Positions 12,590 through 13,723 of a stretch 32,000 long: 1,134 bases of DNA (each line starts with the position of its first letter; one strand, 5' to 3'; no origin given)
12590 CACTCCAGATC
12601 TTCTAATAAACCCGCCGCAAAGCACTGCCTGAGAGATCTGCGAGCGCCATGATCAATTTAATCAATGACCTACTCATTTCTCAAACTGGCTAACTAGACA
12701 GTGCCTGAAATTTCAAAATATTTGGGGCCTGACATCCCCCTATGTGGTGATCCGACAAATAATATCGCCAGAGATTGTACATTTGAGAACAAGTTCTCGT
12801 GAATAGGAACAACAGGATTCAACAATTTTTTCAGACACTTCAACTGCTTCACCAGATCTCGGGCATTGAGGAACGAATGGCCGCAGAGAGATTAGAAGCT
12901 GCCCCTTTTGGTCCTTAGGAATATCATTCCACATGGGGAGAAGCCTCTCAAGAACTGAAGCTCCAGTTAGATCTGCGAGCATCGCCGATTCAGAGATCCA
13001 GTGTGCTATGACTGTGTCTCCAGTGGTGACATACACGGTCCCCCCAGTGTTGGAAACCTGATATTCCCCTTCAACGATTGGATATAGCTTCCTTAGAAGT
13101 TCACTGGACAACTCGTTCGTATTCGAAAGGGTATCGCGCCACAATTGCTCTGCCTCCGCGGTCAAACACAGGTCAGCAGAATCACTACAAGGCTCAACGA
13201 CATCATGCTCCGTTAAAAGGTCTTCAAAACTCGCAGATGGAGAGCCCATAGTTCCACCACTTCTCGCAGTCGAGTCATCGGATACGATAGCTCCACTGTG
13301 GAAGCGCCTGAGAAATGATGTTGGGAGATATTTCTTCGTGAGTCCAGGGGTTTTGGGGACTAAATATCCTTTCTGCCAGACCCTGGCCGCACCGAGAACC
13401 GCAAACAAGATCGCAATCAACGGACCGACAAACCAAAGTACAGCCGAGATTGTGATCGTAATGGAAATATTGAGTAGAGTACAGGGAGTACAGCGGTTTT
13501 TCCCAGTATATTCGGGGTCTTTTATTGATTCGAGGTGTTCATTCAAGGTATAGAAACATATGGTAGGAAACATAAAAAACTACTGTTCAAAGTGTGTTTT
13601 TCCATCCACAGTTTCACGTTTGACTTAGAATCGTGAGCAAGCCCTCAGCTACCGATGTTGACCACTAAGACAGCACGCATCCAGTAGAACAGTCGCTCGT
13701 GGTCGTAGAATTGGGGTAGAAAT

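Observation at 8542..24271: AT-richer island of about 15.7 kb with an integrase module at its right edge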

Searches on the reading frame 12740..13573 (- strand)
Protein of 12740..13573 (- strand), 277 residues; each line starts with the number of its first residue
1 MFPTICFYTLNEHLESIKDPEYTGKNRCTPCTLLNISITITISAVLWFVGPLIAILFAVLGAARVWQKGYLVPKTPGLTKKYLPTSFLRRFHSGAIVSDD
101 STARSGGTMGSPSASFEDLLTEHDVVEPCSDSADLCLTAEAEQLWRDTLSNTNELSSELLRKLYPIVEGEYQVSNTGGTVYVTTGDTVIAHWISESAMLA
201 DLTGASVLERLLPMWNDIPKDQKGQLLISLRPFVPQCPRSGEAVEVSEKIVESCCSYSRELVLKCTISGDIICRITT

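Call 5: search_protein_families(library=pfam, proteins=[window:12740-13573:-], max_evalue=0.01)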
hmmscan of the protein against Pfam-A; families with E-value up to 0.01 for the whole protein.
window:12740-13573:- (277 aa): 0 families

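Call 16: find_encoding_contigs(protein=window:12740-13573:-, flank=10000, max_places=10)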
Protein window:12740-13573:- (277 aa): 2 contigs read that carry it; 2 places shown.
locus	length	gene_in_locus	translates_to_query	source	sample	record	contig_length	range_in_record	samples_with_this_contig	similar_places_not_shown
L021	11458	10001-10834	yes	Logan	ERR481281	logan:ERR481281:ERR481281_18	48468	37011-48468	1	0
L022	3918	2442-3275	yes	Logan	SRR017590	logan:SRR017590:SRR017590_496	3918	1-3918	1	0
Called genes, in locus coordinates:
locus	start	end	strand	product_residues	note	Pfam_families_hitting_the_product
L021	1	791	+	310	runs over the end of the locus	PF02899:Phage_int_SAM_1, PF13495:Phage_int_SAM_4, PF00589:Phage_integrase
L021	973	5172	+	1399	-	-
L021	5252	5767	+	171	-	-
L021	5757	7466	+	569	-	PF07889:DUF1664 (faint), PF13166:AAA_13 (weak)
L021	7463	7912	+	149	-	-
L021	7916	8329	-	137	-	-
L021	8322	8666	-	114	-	-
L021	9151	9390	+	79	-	-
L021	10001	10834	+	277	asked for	PF26236:DUF8054_N, PF26238:DUF8054_M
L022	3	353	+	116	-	?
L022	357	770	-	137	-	-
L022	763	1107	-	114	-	-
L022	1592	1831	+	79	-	-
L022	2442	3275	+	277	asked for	PF26236:DUF8054_N, PF26238:DUF8054_M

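Call 26: search_protein_families(library=padloc, proteins=[window:12740-13573:-], max_evalue=0.01)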
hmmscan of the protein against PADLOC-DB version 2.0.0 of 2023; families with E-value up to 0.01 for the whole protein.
window:12740-13573:- (277 aa): 0 families

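Call 27: search_protein_families(library=ncbifam, proteins=[window:12740-13573:-], max_evalue=0.01)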
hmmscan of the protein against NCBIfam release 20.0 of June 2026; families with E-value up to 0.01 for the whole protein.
window:12740-13573:- (277 aa): 0 families

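Call 76: search_protein_families(library=phrogs, proteins=[window:12740-13573:-], max_evalue=0.001)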
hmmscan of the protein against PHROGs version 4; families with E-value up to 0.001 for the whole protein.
window:12740-13573:- (277 aa): 0 families
